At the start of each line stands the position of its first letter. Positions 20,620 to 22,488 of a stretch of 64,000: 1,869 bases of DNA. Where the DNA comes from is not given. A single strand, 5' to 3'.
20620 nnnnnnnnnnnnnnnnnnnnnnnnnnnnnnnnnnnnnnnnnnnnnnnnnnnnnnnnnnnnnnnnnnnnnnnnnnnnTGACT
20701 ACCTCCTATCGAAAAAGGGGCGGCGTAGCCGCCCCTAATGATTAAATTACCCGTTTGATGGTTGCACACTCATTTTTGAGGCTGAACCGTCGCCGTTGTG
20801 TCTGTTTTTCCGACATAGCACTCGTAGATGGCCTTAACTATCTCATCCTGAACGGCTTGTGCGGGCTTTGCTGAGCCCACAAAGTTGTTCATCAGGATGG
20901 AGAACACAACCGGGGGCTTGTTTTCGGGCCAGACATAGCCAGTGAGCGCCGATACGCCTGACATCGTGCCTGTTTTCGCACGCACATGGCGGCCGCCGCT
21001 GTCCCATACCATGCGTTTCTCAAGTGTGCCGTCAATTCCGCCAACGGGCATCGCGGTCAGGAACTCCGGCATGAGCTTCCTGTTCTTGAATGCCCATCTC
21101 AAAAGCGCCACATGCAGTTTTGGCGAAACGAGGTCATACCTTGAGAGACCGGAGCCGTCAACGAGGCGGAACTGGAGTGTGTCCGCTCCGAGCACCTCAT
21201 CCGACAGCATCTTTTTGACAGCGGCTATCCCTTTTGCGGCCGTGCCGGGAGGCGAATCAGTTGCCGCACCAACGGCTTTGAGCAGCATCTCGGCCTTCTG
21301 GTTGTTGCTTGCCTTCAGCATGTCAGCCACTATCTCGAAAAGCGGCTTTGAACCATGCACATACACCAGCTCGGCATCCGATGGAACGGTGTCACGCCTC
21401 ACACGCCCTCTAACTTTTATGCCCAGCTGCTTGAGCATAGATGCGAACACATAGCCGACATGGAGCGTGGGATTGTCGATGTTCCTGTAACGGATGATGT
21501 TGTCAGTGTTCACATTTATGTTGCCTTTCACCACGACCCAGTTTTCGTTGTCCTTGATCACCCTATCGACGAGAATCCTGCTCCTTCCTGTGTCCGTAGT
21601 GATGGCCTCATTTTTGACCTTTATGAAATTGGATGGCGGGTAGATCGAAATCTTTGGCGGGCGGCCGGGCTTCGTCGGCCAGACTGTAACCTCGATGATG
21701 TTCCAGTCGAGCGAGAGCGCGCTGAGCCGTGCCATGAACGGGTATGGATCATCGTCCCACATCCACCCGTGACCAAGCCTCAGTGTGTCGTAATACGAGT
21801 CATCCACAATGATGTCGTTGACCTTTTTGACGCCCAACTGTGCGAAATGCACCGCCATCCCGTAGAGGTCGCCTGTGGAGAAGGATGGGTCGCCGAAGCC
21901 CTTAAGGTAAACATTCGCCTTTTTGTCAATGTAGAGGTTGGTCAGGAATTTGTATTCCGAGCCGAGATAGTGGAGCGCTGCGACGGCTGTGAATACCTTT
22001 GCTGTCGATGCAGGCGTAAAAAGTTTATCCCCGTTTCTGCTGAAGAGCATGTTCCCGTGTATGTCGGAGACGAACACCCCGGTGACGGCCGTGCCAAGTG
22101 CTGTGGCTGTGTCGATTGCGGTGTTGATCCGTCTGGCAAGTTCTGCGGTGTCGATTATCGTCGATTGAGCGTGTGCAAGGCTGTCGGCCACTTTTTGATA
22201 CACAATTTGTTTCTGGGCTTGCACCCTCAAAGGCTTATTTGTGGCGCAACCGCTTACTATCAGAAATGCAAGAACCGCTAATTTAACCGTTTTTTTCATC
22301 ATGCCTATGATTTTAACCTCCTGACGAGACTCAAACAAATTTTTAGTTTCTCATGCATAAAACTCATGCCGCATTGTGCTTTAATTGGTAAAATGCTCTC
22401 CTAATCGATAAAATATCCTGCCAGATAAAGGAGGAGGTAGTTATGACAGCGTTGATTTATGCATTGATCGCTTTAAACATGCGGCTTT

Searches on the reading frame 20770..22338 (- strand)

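Call 41: search_protein_families(library=pfam, proteins=[window:20770-22338:-], max_evalue=0.00001)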
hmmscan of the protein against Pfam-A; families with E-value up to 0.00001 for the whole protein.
window:20770-22338:- (522 aa): 2 families
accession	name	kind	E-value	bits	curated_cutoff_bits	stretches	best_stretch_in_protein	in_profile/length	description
PF02113.21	Peptidase_S13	-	5.1e-99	332.4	22.8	1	71-501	5-438/444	D-Ala-D-Ala carboxypeptidase 3 (S13) family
PF13354.11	Beta-lactamase2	-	6.3e-06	26.1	22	0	87-133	1-47/214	Beta-lactamase enzyme family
